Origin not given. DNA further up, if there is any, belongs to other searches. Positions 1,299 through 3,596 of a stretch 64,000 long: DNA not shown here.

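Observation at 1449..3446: Two different receptor-binding fibres at distant loci on opposite strands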

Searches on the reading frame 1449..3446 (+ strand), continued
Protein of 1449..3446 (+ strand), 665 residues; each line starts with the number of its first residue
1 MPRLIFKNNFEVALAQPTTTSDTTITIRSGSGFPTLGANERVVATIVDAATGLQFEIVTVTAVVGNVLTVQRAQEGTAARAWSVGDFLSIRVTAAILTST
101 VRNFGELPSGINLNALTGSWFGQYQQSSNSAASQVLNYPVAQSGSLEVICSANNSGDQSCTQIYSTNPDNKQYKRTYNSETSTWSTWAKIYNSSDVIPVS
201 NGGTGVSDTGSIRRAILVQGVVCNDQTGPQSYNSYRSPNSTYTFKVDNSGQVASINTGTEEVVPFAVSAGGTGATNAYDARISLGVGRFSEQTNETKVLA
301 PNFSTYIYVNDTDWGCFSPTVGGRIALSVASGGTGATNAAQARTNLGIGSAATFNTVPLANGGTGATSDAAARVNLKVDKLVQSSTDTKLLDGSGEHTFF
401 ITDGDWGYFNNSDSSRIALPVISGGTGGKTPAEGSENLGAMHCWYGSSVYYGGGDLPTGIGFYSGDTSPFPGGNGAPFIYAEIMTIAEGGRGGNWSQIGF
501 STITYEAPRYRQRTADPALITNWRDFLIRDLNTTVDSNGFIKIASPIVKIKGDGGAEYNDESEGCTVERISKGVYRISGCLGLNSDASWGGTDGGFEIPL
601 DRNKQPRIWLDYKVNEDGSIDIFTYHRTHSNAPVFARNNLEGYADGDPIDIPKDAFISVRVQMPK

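Call 34: get_annotated_region(hit=H73, flank=5000)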
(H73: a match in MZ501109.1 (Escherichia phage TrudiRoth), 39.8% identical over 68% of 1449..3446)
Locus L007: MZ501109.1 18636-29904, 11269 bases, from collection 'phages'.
description: Escherichia phage TrudiRoth, complete genome.
organism: Escherichia phage TrudiRoth (NCBI taxid 2851994)
taxonomy: Viruses; Duplodnaviria; Heunggongvirae; Uroviricota; Caudoviricetes; Demerecviridae; Markadamsvirinae; Epseptimavirus
host: Escherichia coli K-12; source: sewage plant inflow; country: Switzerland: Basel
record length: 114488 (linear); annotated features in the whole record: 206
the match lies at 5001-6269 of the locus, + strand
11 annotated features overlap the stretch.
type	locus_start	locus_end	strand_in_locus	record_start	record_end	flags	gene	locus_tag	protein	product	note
CDS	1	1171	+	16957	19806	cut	-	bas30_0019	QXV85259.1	baseplate hub protein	-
CDS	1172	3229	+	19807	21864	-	-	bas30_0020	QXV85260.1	central straight fiber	-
CDS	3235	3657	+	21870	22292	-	-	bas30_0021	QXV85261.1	lateral tail fiber assembly protein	-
CDS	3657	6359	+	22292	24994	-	-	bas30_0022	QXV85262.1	lateral tail fiber protein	-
CDS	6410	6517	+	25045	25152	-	-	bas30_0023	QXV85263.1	tail fiber protein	-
CDS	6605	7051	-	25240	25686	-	-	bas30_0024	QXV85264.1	dUTP pyrophosphatase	-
CDS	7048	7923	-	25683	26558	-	-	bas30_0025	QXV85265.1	flap endonuclease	-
CDS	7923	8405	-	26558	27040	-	-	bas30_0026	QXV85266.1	endonuclease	-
CDS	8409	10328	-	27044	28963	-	-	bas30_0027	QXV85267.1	recombination nuclease subunit 2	-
CDS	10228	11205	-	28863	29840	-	-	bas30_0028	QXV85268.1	recombination nuclease subunit 1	-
CDS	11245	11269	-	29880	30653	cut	-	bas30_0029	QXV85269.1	single-stranded DNA binding protein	-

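Call 35: get_annotated_region(hit=H80, flank=4000)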
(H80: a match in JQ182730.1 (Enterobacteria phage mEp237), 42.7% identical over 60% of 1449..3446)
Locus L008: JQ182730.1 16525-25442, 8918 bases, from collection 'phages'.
description: Enterobacteria phage mEp237, complete genome.
organism: Enterobacteria phage mEp237 (NCBI taxid 1147151)
taxonomy: Viruses; Duplodnaviria; Heunggongvirae; Uroviricota; Caudoviricetes
host: Escherichia coli; source: -; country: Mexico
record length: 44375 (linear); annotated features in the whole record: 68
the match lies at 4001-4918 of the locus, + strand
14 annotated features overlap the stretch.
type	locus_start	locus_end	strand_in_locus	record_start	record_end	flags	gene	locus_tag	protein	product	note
CDS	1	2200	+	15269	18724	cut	-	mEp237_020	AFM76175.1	central tail fiber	similar to YP_003612222 gp24 [Enterobacter cloacae subsp. cloacae ATCC 13047]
CDS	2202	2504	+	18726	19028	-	-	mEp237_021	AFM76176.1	hypothetical protein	similar to NP_597886 hypothetical protein HK022p24 [Enterobacteria phage HK022]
CDS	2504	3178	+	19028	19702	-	-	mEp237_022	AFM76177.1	hypothetical protein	similar to YP_001176943 hypothetical protein Ent638_2218 [Enterobacter sp. 638]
CDS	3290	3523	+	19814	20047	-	-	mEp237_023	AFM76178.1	Cor protein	similar to P17651 adsorption-inhibiting cor protein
regulatory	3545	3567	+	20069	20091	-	-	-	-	terminator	rho-independent terminator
CDS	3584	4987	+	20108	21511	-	-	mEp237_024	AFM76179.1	tail fiber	similar to NP_037718 tail fiber [Enterobacteria phage HK97]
CDS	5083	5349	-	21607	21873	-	-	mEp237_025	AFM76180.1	virulence protein MsgA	similar to ZP_07503400 virulence protein msgA [Escherichia coli M605]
regulatory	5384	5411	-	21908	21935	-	-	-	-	promoter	similar to consensus E. coli promoter (TTGACA[N15-17]TATAAT) with 1bp mismatch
CDS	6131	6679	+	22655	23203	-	-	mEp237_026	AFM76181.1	DNA invertase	similar to ZP_03045866 DNA-invertase [Escherichia coli E22]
misc_feature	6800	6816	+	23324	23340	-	-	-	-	-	prophage attachment site; similar to attP of enterobacteria phage Phi80 and intergenic region between kch and yciL ...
CDS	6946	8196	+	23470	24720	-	-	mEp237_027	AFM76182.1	integrase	-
CDS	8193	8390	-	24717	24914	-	-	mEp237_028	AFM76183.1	hypothetical protein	similar to YP_001730199 excisionase [Escherichia coli str. K-12 substr. DH10B]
CDS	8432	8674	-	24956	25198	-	-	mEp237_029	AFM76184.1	hypothetical protein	similar to ZP_07497223 hypothetical protein EcolH7_07002 [Escherichia coli H736]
CDS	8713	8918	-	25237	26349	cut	-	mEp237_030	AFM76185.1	recombinase RecT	similar to ZP_03045872 gifsy-2 prophage RecT [Escherichia coli E22]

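Call 38: find_encoding_contigs(protein=P0003, flank=6000, max_places=2)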
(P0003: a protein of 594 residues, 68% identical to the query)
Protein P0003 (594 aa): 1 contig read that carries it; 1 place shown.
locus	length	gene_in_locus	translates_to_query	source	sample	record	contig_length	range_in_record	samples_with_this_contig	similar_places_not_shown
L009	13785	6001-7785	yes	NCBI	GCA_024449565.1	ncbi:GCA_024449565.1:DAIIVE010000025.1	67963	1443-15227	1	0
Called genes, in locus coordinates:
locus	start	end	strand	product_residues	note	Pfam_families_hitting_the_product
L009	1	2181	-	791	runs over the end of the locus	PF06381:Phage_portal_3, PF18823:InPase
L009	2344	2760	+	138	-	-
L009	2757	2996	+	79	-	-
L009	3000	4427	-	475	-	PF04466:Terminase_3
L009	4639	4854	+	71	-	-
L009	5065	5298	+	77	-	-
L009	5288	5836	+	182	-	-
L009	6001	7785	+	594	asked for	PF25670:Phage_tail_C_2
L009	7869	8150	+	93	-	-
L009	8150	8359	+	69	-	-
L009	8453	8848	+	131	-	-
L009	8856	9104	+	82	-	-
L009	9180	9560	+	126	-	-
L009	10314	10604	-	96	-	-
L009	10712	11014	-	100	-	-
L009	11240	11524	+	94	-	-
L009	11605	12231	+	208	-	-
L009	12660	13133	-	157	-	-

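Call 39: find_encoding_contigs(protein=P0004, flank=5000, max_places=2)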
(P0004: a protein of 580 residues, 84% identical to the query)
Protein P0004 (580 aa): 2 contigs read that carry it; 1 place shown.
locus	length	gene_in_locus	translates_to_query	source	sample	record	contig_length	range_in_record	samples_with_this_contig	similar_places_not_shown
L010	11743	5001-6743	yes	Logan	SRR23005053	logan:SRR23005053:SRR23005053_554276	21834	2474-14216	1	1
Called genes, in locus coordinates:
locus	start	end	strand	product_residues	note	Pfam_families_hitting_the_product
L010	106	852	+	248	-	-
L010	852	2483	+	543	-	-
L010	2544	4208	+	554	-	-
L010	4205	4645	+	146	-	-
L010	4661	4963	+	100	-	PF08410:DUF1737 (faint)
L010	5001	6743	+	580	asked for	PF25670:Phage_tail_C_2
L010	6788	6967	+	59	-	-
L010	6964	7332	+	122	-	-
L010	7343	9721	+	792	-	PF23899:SU10_portal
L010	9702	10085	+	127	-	-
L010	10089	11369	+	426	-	-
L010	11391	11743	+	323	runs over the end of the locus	PF25209:Phage_capsid_4 (weak)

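Call 40: find_encoding_contigs(protein=P0035, flank=5000, max_places=2)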
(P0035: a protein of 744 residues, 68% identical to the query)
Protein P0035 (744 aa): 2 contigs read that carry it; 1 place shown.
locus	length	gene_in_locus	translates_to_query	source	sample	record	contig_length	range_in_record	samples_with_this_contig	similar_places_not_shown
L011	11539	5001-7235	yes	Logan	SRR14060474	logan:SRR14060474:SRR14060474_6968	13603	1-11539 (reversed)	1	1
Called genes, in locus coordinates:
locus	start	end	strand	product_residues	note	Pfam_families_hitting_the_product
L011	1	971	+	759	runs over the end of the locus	-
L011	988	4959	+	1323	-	PF01464:SLT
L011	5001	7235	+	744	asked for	PF03906:Phage_T7_tail, PF25670:Phage_tail_C_2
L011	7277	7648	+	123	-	PF11123:DNA_Packaging_2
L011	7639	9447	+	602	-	PF22530:Terminase-T7_RNaseH-like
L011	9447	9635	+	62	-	-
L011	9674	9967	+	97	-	-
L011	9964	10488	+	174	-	PF05838:Glyco_hydro_108, PF09374:PG_binding_3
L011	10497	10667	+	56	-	PF26810:Phage_disruptin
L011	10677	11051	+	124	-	PF04550:Phage_holin_3_2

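Call 49: predict_structure(alignment_id=A1)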
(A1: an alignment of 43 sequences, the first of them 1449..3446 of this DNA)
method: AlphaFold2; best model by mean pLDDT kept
length: 665 residues; sequences in the alignment: 43
mean_pLDDT: 67.5   pTM: 0.32
mean pLDDT of the five models: 67.5, 65.9, 65.3, 64.5, 63.3
residues with pLDDT >= 90: 30; 70-90: 351; 50-70: 126; < 50: 158
segments of 3 or more residues with pLDDT < 50: 1-102, 109-111, 330-336, 347-362, 469-472, 528-543, 588-593
pLDDT, mean of each block of 10 residues (from residue 1): 37 37 37 41 41 37 35 30 27 29 51 52 59 60 73 57 78 79 80 76 73 61 67 79 83 85 86 85 83 85 85 81 70 44 50 34 58 61 78 77 84 86 85 83 77 81 62 63 80 80 79 72 62 41 68 86 88 93 63 66 79 89 87 75 87 87 80
secondary structure, 60 per line:
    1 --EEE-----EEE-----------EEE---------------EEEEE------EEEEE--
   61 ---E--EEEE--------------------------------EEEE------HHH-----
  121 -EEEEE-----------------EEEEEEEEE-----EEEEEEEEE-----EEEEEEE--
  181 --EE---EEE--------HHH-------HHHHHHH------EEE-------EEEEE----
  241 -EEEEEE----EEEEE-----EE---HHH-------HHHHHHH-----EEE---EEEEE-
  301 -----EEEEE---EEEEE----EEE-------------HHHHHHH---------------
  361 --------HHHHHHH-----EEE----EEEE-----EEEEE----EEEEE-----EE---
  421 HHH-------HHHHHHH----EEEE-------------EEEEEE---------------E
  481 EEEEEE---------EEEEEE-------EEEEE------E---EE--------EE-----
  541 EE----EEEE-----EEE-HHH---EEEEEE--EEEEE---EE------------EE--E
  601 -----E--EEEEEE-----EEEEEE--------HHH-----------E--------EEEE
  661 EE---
elements in order (helices of 4 or more, strands of 3 or more residues): E3-5 E11-13 E25-27 E43-47 E54-58 E67-70 E103-106 E122-126 E144-152 E158-166 E172-178 E188-190 H209-215 E222-224 E232-236 E242-247 E252-256 H277-283 E289-291 E295-299 E306-310 E314-318 E323-325 H339-345 H369-375 E381-383 E388-391 E397-401 E406-410 H431-437 E442-445 E459-464 E480-486 E496-501 E509-513 E547-550 E556-558 E566-571 E574-578 E609-614 E620-625 E657-662
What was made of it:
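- The full-length AF2 monomer model was poor, with pLDDT below 50 for the anchor (call 49).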

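Call 51: fold_search(model_id=the predicted structure, library=pdb)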
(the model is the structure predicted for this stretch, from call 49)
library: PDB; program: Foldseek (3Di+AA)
matches with E <= 10: 625; with E <= 0.001: 4
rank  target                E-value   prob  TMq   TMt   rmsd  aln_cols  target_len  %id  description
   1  9euf_5                4.9e-04  0.82  0.11  0.15  38.1       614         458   10  Cryo-EM structure of Staphylococcus aureus bacteriophage phi812 baseplate in the pre-contraction state - complete (released 2025-04-09)
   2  8i7o_P1               6.0e-04  0.33  0.08  0.08  53.8       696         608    8  In situ structure of axonemal doublet microtubules in mouse sperm with 16-nm repeat (released 2023-10-11)
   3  9euf_8                8.7e-04  0.38  0.11  0.12  38.5       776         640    8  Cryo-EM structure of Staphylococcus aureus bacteriophage phi812 baseplate in the pre-contraction state - complete (released 2025-04-09)
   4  9e2g_2B               9.2e-04  0.15  0.07  0.07  55.4       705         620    8  Cryo-EM structure of 48 nm repeat of microtubule doublet from T. brucei flagellum (released 2025-03-12)
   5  9e2g_2C               3.2e-03  0.14  0.06  0.07  48.5       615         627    9  Cryo-EM structure of 48 nm repeat of microtubule doublet from T. brucei flagellum (released 2025-03-12)
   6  9sob_Q                4.0e-03  0.14  0.05  0.08  63.6       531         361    9  Structural Model of the Nuclear Pore Complex in Arabidopsis thaliana (released 2025-11-05)
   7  8iyj_e                5.2e-03  0.20  0.09  0.09  51.9       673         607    9  Cryo-EM structure of the 48-nm repeat doublet microtubule from mouse sperm (released 2023-07-05)
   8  9d5n_CH               5.5e-03  0.13  0.06  0.06  56.6       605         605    8  48-nm doublet microtubule from Trichomonas vaginalis strain G3 (released 2025-05-14)
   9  1l0q_A                5.8e-03  0.23  0.07  0.11  56.1       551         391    9  Tandem YVTN beta-propeller and PKD domains from an archaeal surface layer protein (released 2002-11-06)
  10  4uxg_H                5.8e-03  0.20  0.09  0.13  33.6       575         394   11  Crystal structure of the carboxy-terminal region of the bacteriophage T4 proximal long tail fibre protein gp34, R32 na (released 2015-09-30)
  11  5t88_A                6.4e-03  0.21  0.06  0.06  55.6       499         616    7  Prolyl oligopeptidase from Pyrococcus furiosus (released 2017-09-06)
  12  4uxg_D                6.7e-03  0.72  0.12  0.18  19.5       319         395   12  Crystal structure of the carboxy-terminal region of the bacteriophage T4 proximal long tail fibre protein gp34, R32 na (released 2015-09-30)
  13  4uxg_I                6.7e-03  0.21  0.10  0.14  32.4       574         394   12  Crystal structure of the carboxy-terminal region of the bacteriophage T4 proximal long tail fibre protein gp34, R32 na (released 2015-09-30)
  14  5nxh_A                7.1e-03  0.91  0.14  0.17  16.8       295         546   12  Crystal structure of the carboxy-terminal region of the bacteriophage T4 proximal long tail fibre protein gp34, residu (released 2017-07-12)
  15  4uxg_K                7.5e-03  0.16  0.09  0.13  32.7       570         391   11  Crystal structure of the carboxy-terminal region of the bacteriophage T4 proximal long tail fibre protein gp34, R32 na (released 2015-09-30)
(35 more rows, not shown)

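Call 67: find_encoding_contigs(protein=window:1449-3446:+, flank=3000, max_places=4)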
Protein window:1449-3446:+ (665 aa): no gene with exactly this product is on record in the collection.
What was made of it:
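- Tried and rejected: The exact protein is not on record in the contig index (call 67).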

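Call 68: find_encoding_contigs(protein=P0001, flank=5000, max_places=4)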
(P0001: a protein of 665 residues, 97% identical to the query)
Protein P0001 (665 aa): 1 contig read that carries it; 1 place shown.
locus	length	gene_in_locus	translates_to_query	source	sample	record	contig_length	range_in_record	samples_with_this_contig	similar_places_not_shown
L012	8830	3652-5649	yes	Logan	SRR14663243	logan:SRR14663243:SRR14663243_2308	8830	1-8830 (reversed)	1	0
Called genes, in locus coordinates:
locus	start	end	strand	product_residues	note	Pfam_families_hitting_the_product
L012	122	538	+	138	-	-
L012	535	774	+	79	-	-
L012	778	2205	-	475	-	PF04466:Terminase_3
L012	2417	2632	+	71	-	-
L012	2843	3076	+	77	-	-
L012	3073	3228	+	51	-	-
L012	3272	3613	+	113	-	-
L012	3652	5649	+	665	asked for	PF25670:Phage_tail_C_2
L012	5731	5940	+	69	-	-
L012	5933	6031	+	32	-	-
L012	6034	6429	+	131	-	-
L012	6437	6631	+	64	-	-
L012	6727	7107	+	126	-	-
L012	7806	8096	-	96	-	-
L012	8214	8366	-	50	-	-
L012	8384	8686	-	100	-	-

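Call 85: find_related_loci(query=window:1449-3446:+, collection=viral_contigs, flank=4000)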
Query window:1449-3446:+ (665 aa) in viral_contigs; peptide patterns used: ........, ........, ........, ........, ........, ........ (x = any residue, [..] = any of these).
20 stretches matched a pattern; 4 encode a relative of the query (tblastn E <= 1e-3); 4 distinct loci.
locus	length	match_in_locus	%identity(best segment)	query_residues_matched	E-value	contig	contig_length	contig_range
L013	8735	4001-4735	72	1-377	7e-85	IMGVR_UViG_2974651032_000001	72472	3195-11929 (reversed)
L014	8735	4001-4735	71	1-377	2e-84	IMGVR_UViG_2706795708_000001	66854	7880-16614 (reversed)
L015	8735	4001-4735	70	1-377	3e-82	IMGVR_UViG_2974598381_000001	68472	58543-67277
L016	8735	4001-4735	71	1-377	1e-86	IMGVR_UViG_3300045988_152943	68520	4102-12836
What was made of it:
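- Tried and rejected: The IMG/VR scan returned four Wifcevirus loci, all of the other allele class (call 85).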
